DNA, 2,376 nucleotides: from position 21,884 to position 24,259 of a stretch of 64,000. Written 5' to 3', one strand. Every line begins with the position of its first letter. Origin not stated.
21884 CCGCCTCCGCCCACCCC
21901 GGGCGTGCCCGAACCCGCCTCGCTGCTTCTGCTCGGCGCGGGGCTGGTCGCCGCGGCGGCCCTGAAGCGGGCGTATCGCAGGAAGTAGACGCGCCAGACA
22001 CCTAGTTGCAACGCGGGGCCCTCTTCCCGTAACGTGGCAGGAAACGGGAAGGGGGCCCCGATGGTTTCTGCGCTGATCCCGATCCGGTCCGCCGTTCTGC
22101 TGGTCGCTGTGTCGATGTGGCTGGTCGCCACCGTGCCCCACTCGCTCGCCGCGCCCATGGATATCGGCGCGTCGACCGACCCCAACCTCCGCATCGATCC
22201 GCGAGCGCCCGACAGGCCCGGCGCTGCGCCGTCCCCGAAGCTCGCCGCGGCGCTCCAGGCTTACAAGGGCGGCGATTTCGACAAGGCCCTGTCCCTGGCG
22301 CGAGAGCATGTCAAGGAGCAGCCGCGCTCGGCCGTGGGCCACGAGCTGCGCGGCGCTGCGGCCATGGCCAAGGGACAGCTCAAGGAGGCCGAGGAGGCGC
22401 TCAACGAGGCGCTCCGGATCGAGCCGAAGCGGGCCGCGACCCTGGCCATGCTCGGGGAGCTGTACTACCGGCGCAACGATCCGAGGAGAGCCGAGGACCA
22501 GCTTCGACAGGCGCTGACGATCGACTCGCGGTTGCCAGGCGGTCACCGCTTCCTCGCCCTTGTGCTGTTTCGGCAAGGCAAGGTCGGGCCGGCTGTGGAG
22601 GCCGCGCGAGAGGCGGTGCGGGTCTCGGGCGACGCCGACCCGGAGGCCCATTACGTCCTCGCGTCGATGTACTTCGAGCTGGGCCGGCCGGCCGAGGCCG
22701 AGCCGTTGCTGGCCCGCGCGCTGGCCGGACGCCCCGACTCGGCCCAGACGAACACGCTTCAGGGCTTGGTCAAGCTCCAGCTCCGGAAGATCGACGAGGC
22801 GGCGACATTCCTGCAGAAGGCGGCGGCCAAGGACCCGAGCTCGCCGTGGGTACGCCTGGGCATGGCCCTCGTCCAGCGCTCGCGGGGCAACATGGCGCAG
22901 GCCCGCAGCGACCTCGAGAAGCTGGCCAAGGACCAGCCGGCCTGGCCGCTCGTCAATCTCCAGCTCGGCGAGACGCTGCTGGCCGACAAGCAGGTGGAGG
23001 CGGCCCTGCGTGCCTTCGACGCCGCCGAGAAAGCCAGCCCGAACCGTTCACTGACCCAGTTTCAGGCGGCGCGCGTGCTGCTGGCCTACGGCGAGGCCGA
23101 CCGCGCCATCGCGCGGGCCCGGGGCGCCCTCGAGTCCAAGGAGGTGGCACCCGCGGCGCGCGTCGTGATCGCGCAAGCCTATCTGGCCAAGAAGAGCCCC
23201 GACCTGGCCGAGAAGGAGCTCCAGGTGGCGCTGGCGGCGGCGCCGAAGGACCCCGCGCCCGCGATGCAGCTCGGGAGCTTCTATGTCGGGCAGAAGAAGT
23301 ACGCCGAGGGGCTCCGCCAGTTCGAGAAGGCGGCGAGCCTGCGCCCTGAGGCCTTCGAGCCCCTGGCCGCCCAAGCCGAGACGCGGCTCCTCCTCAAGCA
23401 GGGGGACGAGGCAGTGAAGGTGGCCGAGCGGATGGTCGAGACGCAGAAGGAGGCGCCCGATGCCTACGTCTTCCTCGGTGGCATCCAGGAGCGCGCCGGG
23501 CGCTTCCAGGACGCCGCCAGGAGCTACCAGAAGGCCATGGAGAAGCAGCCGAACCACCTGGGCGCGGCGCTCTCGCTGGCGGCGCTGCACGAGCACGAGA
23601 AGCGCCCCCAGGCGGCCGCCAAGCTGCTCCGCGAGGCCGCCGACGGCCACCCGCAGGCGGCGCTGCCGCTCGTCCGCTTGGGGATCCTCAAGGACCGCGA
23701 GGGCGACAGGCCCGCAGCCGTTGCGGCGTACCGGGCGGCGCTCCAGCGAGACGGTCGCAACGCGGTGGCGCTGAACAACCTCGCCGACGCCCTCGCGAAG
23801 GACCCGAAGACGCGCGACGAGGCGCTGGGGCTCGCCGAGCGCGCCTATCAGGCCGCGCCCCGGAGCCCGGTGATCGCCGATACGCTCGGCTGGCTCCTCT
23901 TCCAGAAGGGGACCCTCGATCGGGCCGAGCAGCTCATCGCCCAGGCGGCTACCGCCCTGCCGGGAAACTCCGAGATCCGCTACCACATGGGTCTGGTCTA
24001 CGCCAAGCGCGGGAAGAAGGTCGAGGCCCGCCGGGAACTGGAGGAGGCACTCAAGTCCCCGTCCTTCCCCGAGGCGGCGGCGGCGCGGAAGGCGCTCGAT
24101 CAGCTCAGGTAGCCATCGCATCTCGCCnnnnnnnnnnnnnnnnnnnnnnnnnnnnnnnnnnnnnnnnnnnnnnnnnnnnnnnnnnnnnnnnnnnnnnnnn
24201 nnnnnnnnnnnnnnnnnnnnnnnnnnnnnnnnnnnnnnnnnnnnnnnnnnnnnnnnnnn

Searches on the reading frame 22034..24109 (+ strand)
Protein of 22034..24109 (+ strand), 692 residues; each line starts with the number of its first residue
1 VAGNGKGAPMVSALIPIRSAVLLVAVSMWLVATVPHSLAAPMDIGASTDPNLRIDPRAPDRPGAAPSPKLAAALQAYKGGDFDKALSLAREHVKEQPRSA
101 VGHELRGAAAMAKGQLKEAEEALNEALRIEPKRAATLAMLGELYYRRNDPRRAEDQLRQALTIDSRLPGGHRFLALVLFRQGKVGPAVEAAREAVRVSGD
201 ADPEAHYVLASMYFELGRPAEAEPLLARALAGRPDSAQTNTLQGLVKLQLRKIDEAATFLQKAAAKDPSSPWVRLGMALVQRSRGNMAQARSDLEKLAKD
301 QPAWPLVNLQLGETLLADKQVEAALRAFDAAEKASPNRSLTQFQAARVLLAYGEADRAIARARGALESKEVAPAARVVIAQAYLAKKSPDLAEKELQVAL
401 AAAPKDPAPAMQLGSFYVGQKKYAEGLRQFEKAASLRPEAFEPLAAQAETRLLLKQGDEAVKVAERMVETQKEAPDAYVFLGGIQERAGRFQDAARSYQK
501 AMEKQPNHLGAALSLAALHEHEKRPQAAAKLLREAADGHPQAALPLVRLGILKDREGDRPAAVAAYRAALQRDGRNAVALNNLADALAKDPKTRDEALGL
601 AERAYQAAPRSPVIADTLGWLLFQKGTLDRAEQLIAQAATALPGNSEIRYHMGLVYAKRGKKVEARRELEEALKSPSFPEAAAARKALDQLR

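Call 9: search_protein_families(library=ncbifam, proteins=[window:22034-24109:+], max_evalue=0.01)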
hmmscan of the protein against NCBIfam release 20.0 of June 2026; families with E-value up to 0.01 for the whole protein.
window:22034-24109:+ (692 aa): 34 families (the best 25 are shown)
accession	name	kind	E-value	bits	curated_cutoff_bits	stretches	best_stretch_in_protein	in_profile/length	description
TIGR02917.1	PEP_TPR_lipo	equivalog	1.2e-83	281.6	312.2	3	131-557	122-547/899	XrtA/PEP-CTERM system TPR-repeat protein PrsT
NF040959.1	MamA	equivalog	4.1e-41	140.7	200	5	457-574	51-170/204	magnetosome protein MamA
TIGR02521.1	type_IV_pilW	equivalog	4.1e-34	118.2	154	5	140-298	37-196/234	type IV pilus biogenesis/stability protein PilW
NF033920.0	C39_PA2778_fam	equivalog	1.3e-24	87.1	150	3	520-608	167-254/255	PA2778 family cysteine peptidase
NF033762.1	social_mot_Tgl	equivalog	3.1e-21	75.9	225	1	534-671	56-195/252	social motility TPR repeat lipoprotein Tgl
NF052415.1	T3SS_chap_SctY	equivalog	7.3e-21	74.7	70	2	131-230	3-104/106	type III secretion apparatus assembly chaperone SctY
TIGR00990.1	3a0801s09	subfamily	8.8e-21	74.2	757.25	3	411-640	335-570/615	mitochondrial import receptor subunit TOM70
NF033758.1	gliding_GltE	equivalog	2.8e-20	72.7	225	3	469-634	80-244/411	adventurous gliding motility TPR repeat lipoprotein GltE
TIGR02552.1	LcrH_SycD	equivalog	8.4e-20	70.9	104.8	1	285-366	32-113/136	SycD/LcrH family type III secretion system chaperone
TIGR03939.1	PGA_TPR_OMP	equivalog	3.1e-19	68.7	366.65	5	104-165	399-460/800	poly-beta-1,6 N-acetyl-D-glucosamine export porin PgaA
TIGR00540.1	TPR_hemY_coli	hypoth_equivalog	6.7e-19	67.9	142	3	67-160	293-385/385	heme biosynthesis-associated TPR protein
NF008757.0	PRK11788.1-5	equivalog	3.1e-17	62.8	363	2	346-598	76-337/388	lipopolysaccharide assembly protein LapB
NF008520.0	PRK11447.1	equivalog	6.6e-16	57.3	858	3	87-166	252-335/1157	cellulose synthase complex outer membrane protein BcsC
NF047507.1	TPR_BatC_Lepto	exception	1.4e-15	57.4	175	1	412-528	29-149/214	TPR repeat-containing protein BatC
TIGR02795.1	tol_pal_ybgF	equivalog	6.7e-15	55.7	90.1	2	70-159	6-101/119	tol-pal system protein YbgF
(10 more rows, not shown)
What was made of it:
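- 22061..24112 (+): TPR2: short PrsT-like TPR protein, 72 nt after PEP3 with no terminator predicted between them; probably co-transcribed. TIGR02917 281.6 bits, below its cut-off of 312.2 (call 9).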

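Call 10: search_protein_families(library=pfam, proteins=[window:22034-24109:+], max_evalue=0.01)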
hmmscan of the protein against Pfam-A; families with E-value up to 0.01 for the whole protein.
window:22034-24109:+ (692 aa): 30 families (the best 25 are shown)
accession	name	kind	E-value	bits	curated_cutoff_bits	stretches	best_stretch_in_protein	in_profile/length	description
PF13432.12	TPR_16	-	1.4e-44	150.5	32.7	8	174-237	3-65/65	Tetratricopeptide repeat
PF14559.12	TPR_19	-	3.2e-44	149.6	25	7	110-161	1-52/68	Tetratricopeptide repeat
PF07719.23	TPR_2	-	3e-40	133.4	27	3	102-132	3-33/34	Tetratricopeptide repeat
PF13428.12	TPR_14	-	1.4e-39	130.9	23.5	1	203-238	1-36/44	Tetratricopeptide repeat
PF12895.13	ANAPC3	-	2.5e-31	108.2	27.2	4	595-671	6-81/82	Anaphase-promoting complex, cyclosome, subunit 3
PF13181.12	TPR_8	-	9.9e-30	100.6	25.7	0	106-132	7-33/34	Tetratricopeptide repeat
PF00515.34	TPR_1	-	4.6e-29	99.5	27.8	2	105-132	6-33/34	Tetratricopeptide repeat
PF13424.12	TPR_12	-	4.3e-28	97.8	30.1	3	105-164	8-75/77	Tetratricopeptide repeat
PF13431.12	TPR_17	-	3.9e-24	83.3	24.4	0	565-589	1-25/34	Tetratricopeptide repeat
PF23914.1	TPR_CcmH_CycH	-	2.9e-20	73.1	42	2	90-203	40-156/158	Cytochrome c-type biogenesis protein H TPR domain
PF13414.12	TPR_11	-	9.8e-19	67.2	26.8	1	110-146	4-40/42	TPR repeat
PF25062.1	ARM_TT21_N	-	1.3e-16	61.5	40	1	200-302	96-199/222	Tetratricopeptide repeat protein 21 N-terminal ARM repeat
PF24575.1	TPR_Slam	-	3e-13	50.6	35.2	1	230-327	8-103/104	Surface lipoprotein assembly modifier, N-terminal TPR repeats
PF13374.12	TPR_10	-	1.7e-12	47.4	27.5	2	134-163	2-31/42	Tetratricopeptide repeat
PF25060.1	ARM_TT21_2nd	-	2.8e-11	43.8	27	1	431-542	47-162/270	Tetratricopeptide repeat protein 21 second ARM domain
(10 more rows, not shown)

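Call 54: search_dna_similar(query=window:22034-24109:+, collection=plasmids, mode=protein, max_rows=25)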
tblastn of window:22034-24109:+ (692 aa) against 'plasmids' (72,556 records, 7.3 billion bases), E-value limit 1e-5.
Records with a match: 12; places in all: 12; records where one place covers at least 80% of the query: 0.
Best place of each record, by identity: <60% 12.
By first word of the organism name: Nitratidesulfovibrio 4; Azospirillum 3; Tritonibacter 2; Ruegeria 1; Rhodobacteraceae 1; Sphingomonas 1.
By predicted mobility (MOB-suite, as given by PLSDB): non-mobilizable 9; mobilizable 3.
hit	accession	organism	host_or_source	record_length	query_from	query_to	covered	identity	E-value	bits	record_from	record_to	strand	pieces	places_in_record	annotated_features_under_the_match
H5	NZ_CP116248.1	Nitratidesulfovibrio vulgaris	swine finishing facility waste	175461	475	688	31%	30.8%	5e-10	71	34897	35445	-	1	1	tetratricopeptide repeat protein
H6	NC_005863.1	Nitratidesulfovibrio vulgaris str. Hildenborough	-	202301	475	688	31%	30.8%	6e-10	71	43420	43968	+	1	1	tetratricopeptide repeat protein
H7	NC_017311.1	Nitratidesulfovibrio vulgaris RCH1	-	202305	475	688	31%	30.8%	6e-10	71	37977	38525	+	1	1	tetratricopeptide repeat protein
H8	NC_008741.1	Nitratidesulfovibrio vulgaris DP4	-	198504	475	688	31%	30.8%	7e-10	71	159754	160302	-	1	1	tetratricopeptide repeat protein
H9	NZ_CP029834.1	Azospirillum ramasamyi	single cell,Cow dung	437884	411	675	38%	24.1%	1e-6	60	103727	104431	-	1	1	tetratricopeptide repeat protein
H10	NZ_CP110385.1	Tritonibacter mobilis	-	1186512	460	692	34%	26.7%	2e-7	62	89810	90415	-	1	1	record has no annotation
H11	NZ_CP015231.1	Tritonibacter mobilis F1926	cell culture,seawater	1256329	460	692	34%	26.3%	9e-7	60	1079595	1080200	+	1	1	record has no annotation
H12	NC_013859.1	Azospirillum sp. B510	-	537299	447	675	33%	26.1%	2e-6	59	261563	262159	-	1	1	tetratricopeptide repeat protein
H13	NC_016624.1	Azospirillum lipoferum 4B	-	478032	447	675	33%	24.9%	5e-6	58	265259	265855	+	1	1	tetratricopeptide repeat protein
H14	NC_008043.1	Ruegeria sp. TM1040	-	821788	595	692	14%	38.0%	3e-6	59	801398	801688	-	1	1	tetratricopeptide repeat protein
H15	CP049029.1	Rhodobacteraceae bacterium SC52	Apostichopus japonicus,pure ...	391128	597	678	12%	36.6%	2e-6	59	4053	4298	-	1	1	tetratricopeptide repeat protein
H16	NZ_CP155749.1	Sphingomonas parapaucimobilis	Chinese cabbage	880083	597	666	10%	41.4%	1e-5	57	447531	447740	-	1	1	hypothetical protein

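Call 62: get_annotated_region(hit=H12, flank=20000)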
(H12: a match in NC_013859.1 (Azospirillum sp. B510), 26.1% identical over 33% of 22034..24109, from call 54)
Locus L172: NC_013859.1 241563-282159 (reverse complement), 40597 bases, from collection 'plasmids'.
description: Azospirillum sp. B510 plasmid pAB510e, complete sequence
organism: Azospirillum sp. B510 (NCBI taxid 137722)
taxonomy: Bacteria; Pseudomonadota; Alphaproteobacteria; Rhodospirillales; Azospirillaceae; Azospirillum; Azospirillum sp. B510
host: -; source: -; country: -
typing (MOB-suite, as given by PLSDB): mobilizable; relaxase MOBP,MOBP
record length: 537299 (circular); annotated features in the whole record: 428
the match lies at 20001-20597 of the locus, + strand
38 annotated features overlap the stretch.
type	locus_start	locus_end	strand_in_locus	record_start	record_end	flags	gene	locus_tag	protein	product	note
CDS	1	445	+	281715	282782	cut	-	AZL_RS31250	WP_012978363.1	ABC transporter ATP-binding protein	-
CDS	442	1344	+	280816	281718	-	-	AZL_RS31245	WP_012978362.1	ABC transporter permease subunit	-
CDS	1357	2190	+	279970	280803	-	-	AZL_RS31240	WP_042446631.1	ABC transporter permease subunit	GO:0055085 - transmembrane transport [Evidence IEA]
CDS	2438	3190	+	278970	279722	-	-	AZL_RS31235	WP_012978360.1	GntR family transcriptional regulator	-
CDS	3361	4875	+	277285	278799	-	-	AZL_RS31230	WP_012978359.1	mannitol dehydrogenase family protein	-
CDS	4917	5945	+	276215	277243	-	-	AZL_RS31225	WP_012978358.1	Zn-dependent oxidoreductase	-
CDS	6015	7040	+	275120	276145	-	-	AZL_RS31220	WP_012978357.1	TRAP transporter substrate-binding protein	-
CDS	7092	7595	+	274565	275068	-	-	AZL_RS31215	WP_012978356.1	TRAP transporter small permease subunit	-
CDS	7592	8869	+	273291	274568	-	-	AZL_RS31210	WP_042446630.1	TRAP transporter large permease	GO:0008643 - carbohydrate transport [Evidence IEA]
CDS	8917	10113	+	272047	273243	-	uxuA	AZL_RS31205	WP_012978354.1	mannonate dehydratase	GO:0006064 - glucuronate catabolic process [Evidence IEA]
CDS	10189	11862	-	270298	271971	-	-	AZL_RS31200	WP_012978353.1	electron transfer flavoprotein-ubiquinone oxidoreductase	GO:0022900 - electron transport chain [Evidence IEA]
CDS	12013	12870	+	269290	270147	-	-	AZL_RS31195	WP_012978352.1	uracil-DNA glycosylase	GO:0006281 - DNA repair [Evidence IEA]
CDS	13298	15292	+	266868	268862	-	-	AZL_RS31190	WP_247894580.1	lytic transglycosylase domain-containing protein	-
CDS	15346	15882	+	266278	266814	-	moaB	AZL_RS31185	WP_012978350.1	molybdenum cofactor biosynthesis protein B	GO:0006777 - Mo-molybdopterin cofactor biosynthetic process [Evidence IEA]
CDS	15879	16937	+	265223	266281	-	-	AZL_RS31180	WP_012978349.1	aminoglycoside phosphotransferase family protein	GO:0016310 - phosphorylation [Evidence IEA]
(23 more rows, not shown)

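Call 63: find_homologous_proteins(query=window:22034-24109:+, max_evalue=1e-20)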
Query window:22034-24109:+ (692 aa): 56 proteins with E <= 1e-20 among 8000 candidates.
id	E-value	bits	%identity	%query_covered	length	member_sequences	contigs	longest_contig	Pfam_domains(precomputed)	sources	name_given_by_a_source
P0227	2.8e-189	649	54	95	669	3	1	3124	PF25063.1,PF13431.13,PF23914.2,PF25060.1,PF25062.2,PF13414.13,PF13176.13,PF13428.13,PF25064.2,PF07721.21,PF14559.13,PF24575.2,PF13371.13,PF00515.35,PF12895.14,PF13424.13,PF21033.5,PF13432.13,PF13181.13,PF07719.24,PF13174.13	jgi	-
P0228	5.9e-189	648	51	94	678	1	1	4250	PF13431.13,PF23914.2,PF25060.1,PF25062.2,PF13414.13,PF13176.13,PF13428.13,PF23241.2,PF25064.2,PF13374.13,PF14559.13,PF24575.2,PF13371.13,PF00515.35,PF12895.14,PF13424.13,PF13432.13,PF13429.13,PF13181.13,PF07719.24,PF13174.13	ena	-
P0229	1.8e-161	557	49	88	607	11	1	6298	PF25060.1,PF13414.13,PF13374.13,PF07721.21,PF24575.2,PF00515.35,PF13424.13,PF14561.13,PF07719.24,PF13174.13,PF20308.5,PF25063.1,PF13431.13,PF23914.2,PF25062.2,PF25058.2,PF23300.4,PF13176.13,PF13428.13,PF25064.2,PF14559.13,PF13371.13,PF12895.14,PF21033.5,PF13432.13,PF13181.13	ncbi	-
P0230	1.2e-157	544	49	89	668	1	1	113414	PF13431.13,PF23914.2,PF25062.2,PF13414.13,PF13176.13,PF13428.13,PF25064.2,PF13374.13,PF14559.13,PF24575.2,PF13371.13,PF00515.35,PF12895.14,PF13424.13,PF21033.5,PF13432.13,PF13429.13,PF13181.13,PF07719.24,PF13174.13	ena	-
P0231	1.6e-157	544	49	90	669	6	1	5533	PF03704.24,PF09976.16,PF25060.1,PF13414.13,PF13374.13,PF24575.2,PF00515.35,PF13424.13,PF13429.13,PF14561.13,PF07719.24,PF13174.13,PF20308.5,PF13431.13,PF23914.2,PF25062.2,PF13176.13,PF13428.13,PF25064.2,PF14559.13,PF13371.13,PF12895.14,PF21033.5,PF13432.13,PF13181.13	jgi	jgi:cellulose synthase operon protein C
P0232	5.1e-128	447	42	90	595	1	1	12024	PF03704.24,PF25060.1,PF13414.13,PF12569.15,PF09613.17,PF13374.13,PF24575.2,PF00515.35,PF13424.13,PF13429.13,PF07719.24,PF13174.13,PF25063.1,PF13431.13,PF23914.2,PF25062.2,PF13176.13,PF13428.13,PF25064.2,PF14559.13,PF13371.13,PF12895.14,PF21033.5,PF13432.13,PF13181.13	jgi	jgi:tetratricopeptide (TPR) repeat protein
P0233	3.8e-47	179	24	90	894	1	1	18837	PF03704.24,PF09976.16,PF25060.1,PF13414.13,PF21545.4,PF12569.15,PF09613.17,PF23241.2,PF13374.13,PF07721.21,PF24575.2,PF00515.35,PF13424.13,PF28559.1,PF13429.13,PF14561.13,PF07719.24,PF13174.13,PF20308.5,PF25063.1,PF14853.13,PF13431.13,PF23914.2,PF13525.13,PF25062.2,PF25058.2,PF13176.13,PF13428.13,PF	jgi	jgi:putative PEP-CTERM system TPR-repeat lipoprotein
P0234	2.2e-43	167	25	88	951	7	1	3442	PF14863.13,PF09976.16,PF25060.1,PF13414.13,PF16918.12,PF23558.2,PF12569.15,PF09613.17,PF23241.2,PF13374.13,PF07721.21,PF24575.2,PF00515.35,PF13424.13,PF28559.1,PF13429.13,PF14561.13,PF07719.24,PF13174.13,PF20308.5,PF25063.1,PF14853.13,PF13431.13,PF23914.2,PF25062.2,PF25058.2,PF23300.4,PF13176.13,PF1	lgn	-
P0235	9.6e-43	165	28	83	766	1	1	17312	PF25060.1,PF13414.13,PF12569.15,PF09613.17,PF13374.13,PF07721.21,PF24575.2,PF00515.35,PF13424.13,PF13429.13,PF14561.13,PF07719.24,PF13174.13,PF25063.1,PF13431.13,PF23914.2,PF25062.2,PF25058.2,PF13176.13,PF13428.13,PF25064.2,PF14559.13,PF13371.13,PF12895.14,PF21033.5,PF13432.13,PF09295.17,PF13181.13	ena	-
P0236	2.3e-42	164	26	91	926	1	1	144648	PF25060.1,PF13414.13,PF16918.12,PF12569.15,PF24575.2,PF00515.35,PF13424.13,PF13429.13,PF14561.13,PF07719.24,PF13174.13,PF13431.13,PF23914.2,PF25062.2,PF25058.2,PF13176.13,PF13428.13,PF25064.2,PF14559.13,PF13371.13,PF12895.14,PF21033.5,PF13432.13,PF13181.13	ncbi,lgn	ncbi:MAG: XrtA/PEP-CTERM system TPR-repeat protein PrsT [Pseudomonadota bacterium]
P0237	3.1e-41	160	27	89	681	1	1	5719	PF03704.24,PF13431.13,PF23914.2,PF25062.2,PF13414.13,PF13176.13,PF13428.13,PF14559.13,PF24575.2,PF13371.13,PF00515.35,PF12895.14,PF13424.13,PF21033.5,PF13432.13,PF09295.17,PF13429.13,PF13181.13,PF14561.13,PF07719.24,PF13174.13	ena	-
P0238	2.7e-39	153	27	65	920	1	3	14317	PF13431.13,PF09976.16,PF23914.2,PF25060.1,PF25062.2,PF20225.5,PF13414.13,PF13176.13,PF13428.13,PF23241.2,PF14559.13,PF24575.2,PF13371.13,PF00515.35,PF12895.14,PF13424.13,PF13432.13,PF13429.13,PF13181.13,PF14561.13,PF07719.24,PF13174.13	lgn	-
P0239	4.0e-39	153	28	80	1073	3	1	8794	PF13431.13,PF23914.2,PF25060.1,PF25062.2,PF13428.13,PF23241.2,PF25064.2,PF14559.13,PF24575.2,PF00515.35,PF12895.14,PF13424.13,PF13432.13,PF13181.13,PF07719.24,PF13174.13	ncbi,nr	ncbi:MAG TPA: tetratricopeptide repeat protein [Opitutus sp.]|nr:tetratricopeptide repeat protein [O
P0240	2.4e-38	150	32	41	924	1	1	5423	PF25063.1,PF13431.13,PF09976.16,PF23914.2,PF25062.2,PF13414.13,PF13176.13,PF12569.15,PF13428.13,PF25064.2,PF14559.13,PF24575.2,PF13371.13,PF00515.35,PF12895.14,PF13424.13,PF21033.5,PF13432.13,PF13429.13,PF13181.13,PF07719.24,PF13174.13,PF20308.5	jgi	jgi:putative PEP-CTERM system TPR-repeat lipoprotein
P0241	6.9e-38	149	27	54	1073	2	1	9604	PF25063.1,PF13431.13,PF23914.2,PF25060.1,PF25062.2,PF13414.13,PF13176.13,PF12569.15,PF13428.13,PF23241.2,PF04733.21,PF25064.2,PF07721.21,PF14559.13,PF24575.2,PF13371.13,PF00515.35,PF12895.14,PF13424.13,PF13432.13,PF13181.13,PF07719.24,PF13174.13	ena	-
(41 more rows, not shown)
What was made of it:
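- On PrsT (TIGR02917, XrtA/PEP-CTERM system TPR-repeat lipoprotein): They are PrsT-like and form a short subfamily with P0227-P0232 (call 63).
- The TPR partners are a distinct short subfamily that scores below the PrsT cut-off (calls 9, 63).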

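Call 64: find_encoding_contigs(protein=P0230, flank=10000, max_places=2)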
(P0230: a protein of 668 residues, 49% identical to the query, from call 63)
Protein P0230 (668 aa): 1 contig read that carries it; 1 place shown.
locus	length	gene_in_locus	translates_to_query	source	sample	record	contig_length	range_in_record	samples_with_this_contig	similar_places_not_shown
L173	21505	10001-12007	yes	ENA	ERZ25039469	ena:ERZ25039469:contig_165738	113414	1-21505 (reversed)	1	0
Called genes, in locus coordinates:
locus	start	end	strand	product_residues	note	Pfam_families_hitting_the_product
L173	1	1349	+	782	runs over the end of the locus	PF01367:5_3_exonuc, PF00476:DNA_pol_A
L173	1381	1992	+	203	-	PF01121:CoaE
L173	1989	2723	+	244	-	PF00398:RrnaAD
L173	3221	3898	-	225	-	PF05721:PhyH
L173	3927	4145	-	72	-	-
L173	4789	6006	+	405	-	PF22505:RNase_J_b_CASP, PF07521:RMMBL, PF17770:RNase_J_C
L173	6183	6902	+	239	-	PF13491:FtsK_4TM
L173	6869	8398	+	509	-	PF17854:FtsK_alpha, PF01580:FtsK_SpoIIIE, PF09397:FtsK_gamma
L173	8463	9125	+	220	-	PF09865:DUF2092 (faint), PF03548:LolA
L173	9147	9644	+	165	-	PF04461:YajQ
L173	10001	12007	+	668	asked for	PF13432:TPR_16 (weak), PF14559:TPR_19, PF13432:TPR_16 (weak), PF14559:TPR_19 (weak), PF13432:TPR_16, PF14559:TPR_19 (weak), PF12895:ANAPC3 (weak), PF14559:TPR_19 (weak), +17 more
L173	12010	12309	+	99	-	-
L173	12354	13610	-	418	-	PF00070:Pyr_redox, PF01266:DAO, PF07992:Pyr_redox_2 (weak), PF12831:FAD_oxidored (faint), PF13450:NAD_binding_8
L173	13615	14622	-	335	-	PF05544:Pro_racemase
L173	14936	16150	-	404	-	PF00890:FAD_binding_2 (faint), PF01266:DAO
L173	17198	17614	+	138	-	PF18693:TRAM_2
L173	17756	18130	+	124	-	PF04608:PgpA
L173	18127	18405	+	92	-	-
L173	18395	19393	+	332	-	PF18146:CinA_KH, PF02464:CinA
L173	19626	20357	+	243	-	PF02771:Acyl-CoA_dh_N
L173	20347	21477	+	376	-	PF00441:Acyl-CoA_dh_1, PF22924:ACOX_C_alpha1, PF08028:Acyl-CoA_dh_2, PF12806:Acyl-CoA_dh_C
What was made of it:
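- The cluster sits between the conserved genes yajQ and rimO and is missing from relative L173 (call 64).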
